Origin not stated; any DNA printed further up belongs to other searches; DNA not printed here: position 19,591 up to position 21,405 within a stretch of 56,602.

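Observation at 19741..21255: Third MIO-less HAL-like lyase placed directly downstream of the sarcosine-oxidase-family (soxBDAG/mgdABCD) operon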

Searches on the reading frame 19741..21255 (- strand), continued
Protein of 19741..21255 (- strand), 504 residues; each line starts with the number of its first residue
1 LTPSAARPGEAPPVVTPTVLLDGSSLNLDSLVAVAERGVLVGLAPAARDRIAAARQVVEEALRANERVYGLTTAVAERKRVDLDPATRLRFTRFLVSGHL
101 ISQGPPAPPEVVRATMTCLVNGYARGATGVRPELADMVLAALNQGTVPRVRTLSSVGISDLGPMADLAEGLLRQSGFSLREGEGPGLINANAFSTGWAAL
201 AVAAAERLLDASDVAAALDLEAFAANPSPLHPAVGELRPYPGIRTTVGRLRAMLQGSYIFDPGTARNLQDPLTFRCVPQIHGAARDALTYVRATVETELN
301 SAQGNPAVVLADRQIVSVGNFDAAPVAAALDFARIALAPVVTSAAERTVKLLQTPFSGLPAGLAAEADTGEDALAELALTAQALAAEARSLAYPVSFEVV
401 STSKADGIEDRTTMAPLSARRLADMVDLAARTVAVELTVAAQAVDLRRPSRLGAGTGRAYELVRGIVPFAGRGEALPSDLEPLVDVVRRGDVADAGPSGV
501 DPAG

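Call 29: find_related_loci(query=window:19741-21201:-, collection=genome_contigs, flank=10000)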
Query window:19741-21201:- (486 aa) in genome_contigs; peptide patterns used: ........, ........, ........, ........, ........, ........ (x = any residue, [..] = any of these).
599 stretches matched a pattern (row limit reached: there are more); 160 encode a relative of the query (tblastn E <= 1e-3); the best 80 are kept; 80 distinct loci.
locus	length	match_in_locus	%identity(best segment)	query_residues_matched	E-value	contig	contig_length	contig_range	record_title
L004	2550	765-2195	69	1-477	0e+0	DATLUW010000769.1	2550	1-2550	MAG TPA_asm: Actinomycetota bacterium isolate SMAG_U13176 k141_45323, whole genome shotgun sequence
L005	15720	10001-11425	71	1-475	0e+0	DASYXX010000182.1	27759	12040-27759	MAG TPA_asm: Streptosporangiaceae bacterium isolate SMAG_U6319 k141_434775, whole genome shotgun sequence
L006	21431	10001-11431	61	2-478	4e-159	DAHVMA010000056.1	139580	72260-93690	MAG TPA_asm: Acidimicrobiaceae bacterium isolate clean538 k141_624006, whole genome shotgun sequence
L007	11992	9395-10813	62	3-475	8e-157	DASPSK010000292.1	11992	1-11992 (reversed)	MAG TPA_asm: Acidimicrobiales bacterium isolate SMAG_U12249 k141_1552076, whole genome shotgun sequence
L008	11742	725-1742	69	1-475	1e-95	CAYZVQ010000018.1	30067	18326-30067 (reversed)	MAG TPA_asm: uncultured Acidimicrobiaceae bacterium isolate binchicken_co3_585 genome assembly, contig: NODE_4663_length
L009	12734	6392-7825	38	1-470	5e-71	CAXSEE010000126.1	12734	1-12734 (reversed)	MAG: uncultured Acetobacteraceae bacterium isolate private_VT15_metawrap_bin.1 genome assembly, contig: private_VT15_met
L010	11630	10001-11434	38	1-470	4e-66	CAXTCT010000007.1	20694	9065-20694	MAG TPA_asm: uncultured Acetobacteraceae bacterium isolate public_SRR2387885_metawrap_bin.4 genome assembly, contig: pub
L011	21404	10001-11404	49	1-470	5e-119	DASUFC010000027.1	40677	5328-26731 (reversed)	MAG TPA_asm: Gaiellaceae bacterium isolate SMAG_U1369 k141_292156, whole genome shotgun sequence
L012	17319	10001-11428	36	8-470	1e-62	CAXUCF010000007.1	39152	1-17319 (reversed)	MAG TPA_asm: uncultured Lichenihabitans sp. isolate public_SRR14722163_metawrap_bin.2 genome assembly, contig: public_SR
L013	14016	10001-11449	37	1-470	8e-61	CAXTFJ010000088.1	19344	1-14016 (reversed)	MAG TPA_asm: uncultured Lichenihabitans sp. isolate private_T1916_metawrap_bin.13 genome assembly, contig: private_T1916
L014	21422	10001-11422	37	3-479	1e-58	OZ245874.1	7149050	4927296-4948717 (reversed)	MAG: Ferrovibrionaceae bacterium isolate 0e66bcf5-867a-4da0-8eac-4ee34a6bdae9 genome assembly, chromosome: 1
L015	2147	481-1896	35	5-458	1e-59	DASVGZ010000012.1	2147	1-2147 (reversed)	MAG TPA_asm: Acidiphilium sp. isolate SMAG_U2128 k141_559655, whole genome shotgun sequence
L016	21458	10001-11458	35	1-473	8e-58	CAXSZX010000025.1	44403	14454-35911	MAG TPA_asm: uncultured Acetobacteraceae bacterium isolate private_T1894_metawrap_bin.10 genome assembly, contig: privat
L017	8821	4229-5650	36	3-458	1e-57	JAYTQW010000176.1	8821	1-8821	MAG: Rhodospirillales bacterium isolate GFS_4714 GFS_4714_175, whole genome shotgun sequence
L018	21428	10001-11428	37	8-470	2e-56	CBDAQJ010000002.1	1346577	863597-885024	MAG: Acetobacteraceae bacterium isolate 84998f28-125f-492a-b1ee-e0c7a5a889e3 genome assembly, contig: contig_2, whole ge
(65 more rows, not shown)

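Call 34: find_encoding_contigs(protein=P0048, flank=10000, max_places=1)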
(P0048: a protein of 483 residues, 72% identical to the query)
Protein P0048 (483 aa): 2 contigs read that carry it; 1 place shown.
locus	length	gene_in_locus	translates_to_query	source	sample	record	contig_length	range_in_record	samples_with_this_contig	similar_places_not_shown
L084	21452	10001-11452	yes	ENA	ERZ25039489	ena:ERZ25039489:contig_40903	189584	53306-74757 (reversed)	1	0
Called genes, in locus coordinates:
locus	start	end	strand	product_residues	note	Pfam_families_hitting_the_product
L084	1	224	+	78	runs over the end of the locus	PF02806:Alpha-amylase_C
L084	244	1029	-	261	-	PF01925:TauE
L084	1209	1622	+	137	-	-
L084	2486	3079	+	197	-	PF06347:SH3_4 (faint), PF25390:WD40_RLD, PF13540:RCC1_2, PF00415:RCC1, PF13540:RCC1_2 (weak), PF00415:RCC1, PF13540:RCC1_2, PF00415:RCC1, +1 more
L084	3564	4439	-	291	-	PF00293:NUDIX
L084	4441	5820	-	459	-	-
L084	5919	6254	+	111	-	PF01343:Peptidase_S49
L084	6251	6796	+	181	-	PF01613:Flavin_Reduct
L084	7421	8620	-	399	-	PF07969:Amidohydro_3 (weak), PF01979:Amidohydro_1, PF07969:Amidohydro_3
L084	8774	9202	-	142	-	PF00903:Glyoxalase, PF13669:Glyoxalase_4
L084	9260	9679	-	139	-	PF00165:HTH_AraC, PF12833:HTH_18, PF00165:HTH_AraC (weak)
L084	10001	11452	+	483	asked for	PF00221:Lyase_aromatic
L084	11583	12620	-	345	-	PF02574:S-methyl_trans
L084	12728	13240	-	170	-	PF05995:CDO_I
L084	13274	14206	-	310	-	PF04909:Amidohydro_2 (weak)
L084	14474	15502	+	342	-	PF00356:LacI, PF00532:Peripla_BP_1, PF13407:Peripla_BP_4, PF13377:Peripla_BP_3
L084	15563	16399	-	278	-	PF02900:LigB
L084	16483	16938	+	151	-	PF01638:HxlR (faint), PF22381:Staph_reg_Sar_Rot (weak), PF12802:MarR_2, PF01047:MarR, PF12840:HTH_20 (weak)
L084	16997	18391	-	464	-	PF01979:Amidohydro_1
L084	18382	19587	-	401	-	PF04389:Peptidase_M28 (weak), PF01546:Peptidase_M20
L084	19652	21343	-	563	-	PF17391:Urocanase_N, PF01175:Urocanase, PF17392:Urocanase_C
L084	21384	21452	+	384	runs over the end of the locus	PF07885:Ion_trans_2, PF02254:TrkA_N, PF02080:TrkA_C (weak)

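Call 35: find_encoding_contigs(protein=P0055, flank=10000, max_places=2)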
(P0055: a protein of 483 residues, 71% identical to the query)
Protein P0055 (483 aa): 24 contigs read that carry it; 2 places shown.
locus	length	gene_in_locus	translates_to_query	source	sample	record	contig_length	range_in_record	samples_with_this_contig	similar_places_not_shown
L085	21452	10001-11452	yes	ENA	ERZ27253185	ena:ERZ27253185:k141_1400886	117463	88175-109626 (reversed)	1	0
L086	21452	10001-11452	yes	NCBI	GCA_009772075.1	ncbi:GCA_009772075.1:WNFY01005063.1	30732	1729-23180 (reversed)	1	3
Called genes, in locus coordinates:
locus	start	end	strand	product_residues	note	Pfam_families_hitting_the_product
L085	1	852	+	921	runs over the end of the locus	PF00111:Fer2 (weak), PF07992:Pyr_redox_2, PF13450:NAD_binding_8 (faint), PF13738:Pyr_redox_3 (faint), PF00070:Pyr_redox, PF18267:Rubredoxin_C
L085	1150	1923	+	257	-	PF09335:VTT_dom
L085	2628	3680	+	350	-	PF02012:BNR (faint), PF13088:BNR_2 (faint), PF15902:Sortilin-Vps10 (faint)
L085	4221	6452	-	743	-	PF00141:peroxidase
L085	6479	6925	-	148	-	PF01475:FUR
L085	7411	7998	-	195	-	-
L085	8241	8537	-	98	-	-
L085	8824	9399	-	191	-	-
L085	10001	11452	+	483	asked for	PF00221:Lyase_aromatic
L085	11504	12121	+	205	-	-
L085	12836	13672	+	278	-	PF08450:SGL, PF24684:Vgb_lyase (faint), PF01436:NHL (faint)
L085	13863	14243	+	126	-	PF01842:ACT (faint)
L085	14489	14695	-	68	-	-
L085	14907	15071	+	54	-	-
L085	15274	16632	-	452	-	PF07992:Pyr_redox_2, PF13738:Pyr_redox_3 (faint), PF00070:Pyr_redox, PF02852:Pyr_redox_dim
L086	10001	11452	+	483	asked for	PF00221:Lyase_aromatic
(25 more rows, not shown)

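Call 36: find_encoding_contigs(protein=P0033, flank=10000, max_places=1)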
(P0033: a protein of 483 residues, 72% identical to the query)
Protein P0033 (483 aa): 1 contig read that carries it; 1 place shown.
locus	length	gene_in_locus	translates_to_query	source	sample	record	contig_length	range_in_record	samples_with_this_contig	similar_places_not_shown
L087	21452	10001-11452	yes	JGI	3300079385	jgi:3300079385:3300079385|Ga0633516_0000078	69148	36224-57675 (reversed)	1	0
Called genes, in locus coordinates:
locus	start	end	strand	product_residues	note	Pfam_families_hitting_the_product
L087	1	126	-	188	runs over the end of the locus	PF16473:Rv2179c-like (weak)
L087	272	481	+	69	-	-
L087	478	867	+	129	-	-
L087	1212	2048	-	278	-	PF08450:SGL, PF01436:NHL (faint), PF24684:Vgb_lyase (weak)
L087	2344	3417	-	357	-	-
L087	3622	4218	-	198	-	PF00534:Glycos_transf_1, PF13692:Glyco_trans_1_4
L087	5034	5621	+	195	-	-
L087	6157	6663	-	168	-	PF13564:DoxX_2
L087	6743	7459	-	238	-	PF00440:TetR_N (weak)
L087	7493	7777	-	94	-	-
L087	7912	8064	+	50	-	-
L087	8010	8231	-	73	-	PF00376:MerR (weak), PF13411:MerR_1 (weak)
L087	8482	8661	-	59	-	-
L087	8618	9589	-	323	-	PF06224:AlkZ-like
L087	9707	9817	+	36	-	-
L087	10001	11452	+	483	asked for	PF00221:Lyase_aromatic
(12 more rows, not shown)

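Call 37: search_protein_families(library=ncbifam, proteins=[L003:11486-12523:-], max_evalue=1e-10)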
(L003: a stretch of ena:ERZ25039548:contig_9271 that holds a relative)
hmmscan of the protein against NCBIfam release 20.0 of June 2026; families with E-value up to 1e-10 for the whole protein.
L003:11486-12523:- (345 aa): 5 families
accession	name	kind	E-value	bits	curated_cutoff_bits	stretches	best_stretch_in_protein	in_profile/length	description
NF006396.0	PRK08645.1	equivalog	2.5e-41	141.5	453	1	39-314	34-291/611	bifunctional homocysteine S-methyltransferase/methylenetetrahydrofolate reductase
NF005718.0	PRK07534.1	equivalog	1.6e-23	83.5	338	1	44-224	42-227/337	betaine--homocysteine S-methyltransferase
TIGR02082.1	metH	equivalog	8.2e-21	73.4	1010.85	1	47-309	49-314/1182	methionine synthase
NF007024.0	PRK09490.1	equivalog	1.6e-16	59.3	1497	1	44-314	62-336/1234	methionine synthase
NF007020.0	PRK09485.1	equivalog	4e-16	59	215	1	26-236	23-247/306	homocysteine S-methyltransferase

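Call 59: search_protein_families(library=pfam, proteins=[L011:11331-12809:+, L003:7697-8656:-, L084:13274-14206:-, L011:20055-21254:+, L011:8233-9768:-, L011:7313-8236:+, L003:5892-7184:-], max_evalue=0.01)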
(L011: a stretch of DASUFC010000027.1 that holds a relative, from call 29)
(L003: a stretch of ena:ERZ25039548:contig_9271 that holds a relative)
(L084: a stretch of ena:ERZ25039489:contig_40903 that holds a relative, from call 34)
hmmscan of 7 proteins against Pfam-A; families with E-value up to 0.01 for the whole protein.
L011:11331-12809:+ (492 aa): 1 family
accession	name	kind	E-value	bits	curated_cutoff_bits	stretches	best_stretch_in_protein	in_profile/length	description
PF05995.18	CDO_I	-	2.8e-12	46.9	23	1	338-470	31-167/170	Cysteine dioxygenase type I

L003:7697-8656:- (319 aa): 1 family
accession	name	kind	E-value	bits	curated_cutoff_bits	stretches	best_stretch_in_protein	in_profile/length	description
PF04909.20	Amidohydro_2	-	0.00026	21.3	26.4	1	4-297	2-287/289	Amidohydrolase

L084:13274-14206:- (310 aa): 1 family
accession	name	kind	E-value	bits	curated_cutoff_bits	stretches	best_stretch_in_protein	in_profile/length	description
PF04909.20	Amidohydro_2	-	1.6e-07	31.8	26.4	1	3-299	1-287/289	Amidohydrolase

L011:20055-21254:+ (399 aa): 2 families
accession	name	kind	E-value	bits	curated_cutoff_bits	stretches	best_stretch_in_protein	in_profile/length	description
PF13378.12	MR_MLE_C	-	6e-54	183.5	29.4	1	165-391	3-218/219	Enolase C-terminal domain-like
PF02746.21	MR_MLE_N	-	0.00076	20.1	22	1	61-143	23-117/117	Mandelate racemase / muconate lactonizing enzyme, N-terminal domain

L011:8233-9768:- (511 aa): 1 family
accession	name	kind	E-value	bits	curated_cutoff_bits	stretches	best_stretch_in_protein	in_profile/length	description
PF01297.22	ZnuA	-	1.6e-53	182.4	29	1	268-507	1-263/263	Zinc-uptake complex component A periplasmic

L011:7313-8236:+ (307 aa): 0 families

L003:5892-7184:- (430 aa): 2 families
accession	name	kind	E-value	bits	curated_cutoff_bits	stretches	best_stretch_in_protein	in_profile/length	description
PF01979.26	Amidohydro_1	-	1.3e-43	150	25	1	70-401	1-323/345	Amidohydrolase family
PF07969.17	Amidohydro_3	-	2.9e-11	43.9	29.7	2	176-396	224-450/472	Amidohydrolase family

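Call 60: search_protein_families(library=ncbifam, proteins=[L003:7697-8656:-, L003:12669-14336:+, L003:14341-15558:+, L003:15549-17009:+, L003:17060-18259:+, L003:5892-7184:-], max_evalue=1e-10)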
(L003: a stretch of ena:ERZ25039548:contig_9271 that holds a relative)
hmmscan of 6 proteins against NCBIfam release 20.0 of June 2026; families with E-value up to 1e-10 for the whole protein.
L003:7697-8656:- (319 aa): 0 families

L003:12669-14336:+ (555 aa): 3 families
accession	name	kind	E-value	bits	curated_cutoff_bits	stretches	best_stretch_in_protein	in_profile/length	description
TIGR01228.2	hutU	equivalog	1.1e-272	905.5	375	1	11-553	2-545/545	urocanate hydratase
NF058531.1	CH3_S_urocan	exception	6.8e-208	691.4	880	1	10-548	1-533/535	S-methyl thiourocanate hydratase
NF058530.1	thiouroc_hyd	equivalog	3.9e-194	646.2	930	1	20-550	2-531/535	thiourocanate hydratase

L003:14341-15558:+ (405 aa): 17 families
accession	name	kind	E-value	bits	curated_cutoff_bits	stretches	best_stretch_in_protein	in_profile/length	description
NF006770.0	PRK09290.1-4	equivalog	1.7e-177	590.2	372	1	2-404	4-402/403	allantoate amidohydrolase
NF006775.0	PRK09290.2-5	equivalog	8.9e-92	307.9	479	1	24-403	34-414/419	allantoate amidohydrolase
NF006771.0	PRK09290.1-5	subfamily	2.6e-91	306.2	399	1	11-403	17-410/413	allantoate amidohydrolase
TIGR01879.1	hydantase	subfamily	4e-85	286.1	204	1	10-400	10-399/401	hydantoinase/carbamoylase family amidase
NF058540.1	Ncarbamyl_ErtE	equivalog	4.8e-85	285.7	520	1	20-402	28-414/418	N-carbamyl-l-glutamate amidohydrolase ErtE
NF009527.0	PRK12891.1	subfamily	9.7e-76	255.4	461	1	6-401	14-419/426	Zn-dependent hydrolase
NF006773.0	PRK09290.2-2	equivalog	1.9e-71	241.2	584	1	38-402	51-416/419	allantoate amidohydrolase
NF006772.0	PRK09290.2-1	subfamily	2.1e-69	234.4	424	1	6-404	20-417/430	allantoate amidohydrolase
NF006768.0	PRK09290.1-1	equivalog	2.3e-67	227.6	532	1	13-404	19-409/411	allantoate deiminase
NF006769.0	PRK09290.1-3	subfamily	4.6e-67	226.5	452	1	6-400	15-410/417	allantoate amidohydrolase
NF009529.0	PRK12893.1-2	equivalog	5.6e-66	223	508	1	20-403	27-408/411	Zn-dependent hydrolase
NF009531.0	PRK12893.1-5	equivalog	1.7e-60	204.7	486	1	22-402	29-411/421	Zn-dependent hydrolase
NF006774.0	PRK09290.2-4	equivalog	1.6e-57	195.2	897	1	37-399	49-413/427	allantoate amidohydrolase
NF010373.0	PRK13799.1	equivalog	1.4e-55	188.9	1087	1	44-403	226-587/591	unknown domain/N-carbamoyl-L-amino acid hydrolase fusion protein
TIGR03176.1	AllC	equivalog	1.5e-54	185.3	597.75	1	8-404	10-404/406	allantoate deiminase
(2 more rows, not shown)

L003:15549-17009:+ (486 aa): 19 families
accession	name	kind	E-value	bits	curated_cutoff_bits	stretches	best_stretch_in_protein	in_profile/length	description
NF006681.0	PRK09229.1-2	equivalog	4.1e-183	609.2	362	1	25-483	4-447/451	formimidoylglutamate deiminase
TIGR02022.1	hutF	equivalog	3.5e-134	448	413.05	1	27-483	3-453/455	formimidoylglutamate deiminase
NF006684.0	PRK09229.1-5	equivalog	1.1e-99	334.3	525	1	27-471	3-440/456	formimidoylglutamate deiminase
NF006683.0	PRK09229.1-4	equivalog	3.9e-81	273.3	654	1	27-470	9-441/457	formimidoylglutamate deiminase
NF006682.0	PRK09229.1-3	equivalog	4.7e-81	272.7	637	1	27-469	3-437/454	formimidoylglutamate deiminase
NF006680.0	PRK09229.1-1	equivalog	7.3e-77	259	810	1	27-468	7-442/460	formimidoylglutamate deiminase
NF006055.0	PRK08203.1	equivalog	4.3e-48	164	532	2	237-477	202-441/455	8-oxoguanine deaminase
NF009059.0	PRK12393.1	equivalog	4.7e-38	131.1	543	1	76-479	61-448/460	amidohydrolase family protein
NF006549.0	PRK09045.1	equivalog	1.4e-32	112.9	540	1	242-474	193-427/444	TRZ/ATZ family hydrolase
NF005557.0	PRK07228.1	equivalog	5e-23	81.5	522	1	259-477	206-428/445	5'-deoxyadenosine deaminase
NF004701.0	PRK06038.1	equivalog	1.5e-22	79.9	609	1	261-472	201-412/432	N-ethylammeline chlorohydrolase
NF004801.0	PRK06151.1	subfamily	4.1e-22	78.7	416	1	256-475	226-451/491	chlorohydrolase family protein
NF005211.0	PRK06687.1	equivalog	2.8e-19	69.2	703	1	255-472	199-419/419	TRZ/ATZ family protein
NF006252.0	PRK08393.1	equivalog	1.4e-18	67.1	617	1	261-471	198-408/424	N-ethylammeline chlorohydrolase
NF006056.0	PRK08204.1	subfamily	3.1e-17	62.5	391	1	294-479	237-433/449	hypothetical protein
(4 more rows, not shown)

L003:17060-18259:+ (399 aa): 12 families
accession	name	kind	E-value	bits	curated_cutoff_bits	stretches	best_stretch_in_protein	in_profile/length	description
TIGR01224.1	hutI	equivalog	5.1e-110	367.8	298.15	1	32-390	2-376/377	imidazolonepropionase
NF006679.0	PRK09228.1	subfamily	3.5e-19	68.9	351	1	252-374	268-394/433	guanine deaminase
NF006055.0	PRK08203.1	equivalog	1.5e-17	63.3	532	0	253-370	272-395/455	8-oxoguanine deaminase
NF006056.0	PRK08204.1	subfamily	2.6e-17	62.8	391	0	32-135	23-120/449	hypothetical protein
NF004801.0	PRK06151.1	subfamily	5.1e-16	58.6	416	0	290-367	323-403/491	chlorohydrolase family protein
TIGR02967.1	guan_deamin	equivalog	1.2e-15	57.4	375.4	0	253-369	244-364/401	guanine deaminase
NF051886.1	XaaProDiPepCaul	equivalog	1.6e-15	57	500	0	30-83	15-70/398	Xaa-Pro dipeptidase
NF006689.0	PRK09237.1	equivalog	4.9e-14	51.7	371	0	35-81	24-70/383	amidohydrolase/deacetylase family metallohydrolase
NF005557.0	PRK07228.1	equivalog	9.9e-13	47.6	522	0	253-367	254-376/445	5'-deoxyadenosine deaminase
NF004636.0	PRK05985.1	subfamily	1e-12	47.6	408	0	33-137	17-118/398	amidohydrolase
TIGR02318.1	phosphono_phnM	equivalog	2.9e-12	46.2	390.55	0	290-391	285-374/376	phosphonate metabolism protein PhnM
NF011989.0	PRK15446.2-5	equivalog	2.4e-11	43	565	0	30-127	17-119/385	alpha-D-ribose 1-methylphosphonate 5-triphosphate diphosphatase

L003:5892-7184:- (430 aa): 8 families
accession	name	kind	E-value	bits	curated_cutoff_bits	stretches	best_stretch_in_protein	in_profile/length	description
NF051886.1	XaaProDiPepCaul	equivalog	2.9e-64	217.6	500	1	23-405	4-388/398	Xaa-Pro dipeptidase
TIGR01224.1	hutI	equivalog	1.6e-15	56.9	298.15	0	36-83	2-50/377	imidazolonepropionase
NF006056.0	PRK08204.1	subfamily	7.1e-14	51.4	391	0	349-393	338-382/449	hypothetical protein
TIGR02967.1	guan_deamin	equivalog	1e-11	44.5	375.4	0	333-393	293-363/401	guanine deaminase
TIGR02318.1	phosphono_phnM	equivalog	1.2e-11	44.2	390.55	0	39-89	17-66/376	phosphonate metabolism protein PhnM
NF006549.0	PRK09045.1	equivalog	2.8e-11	42.7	540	0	353-400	341-388/444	TRZ/ATZ family hydrolase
NF006679.0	PRK09228.1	subfamily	4.1e-11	42.3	351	0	341-393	336-388/433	guanine deaminase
TIGR00221.1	nagA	equivalog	9.4e-11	41.3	225.65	0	333-392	310-368/380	N-acetylglucosamine-6-phosphate deacetylase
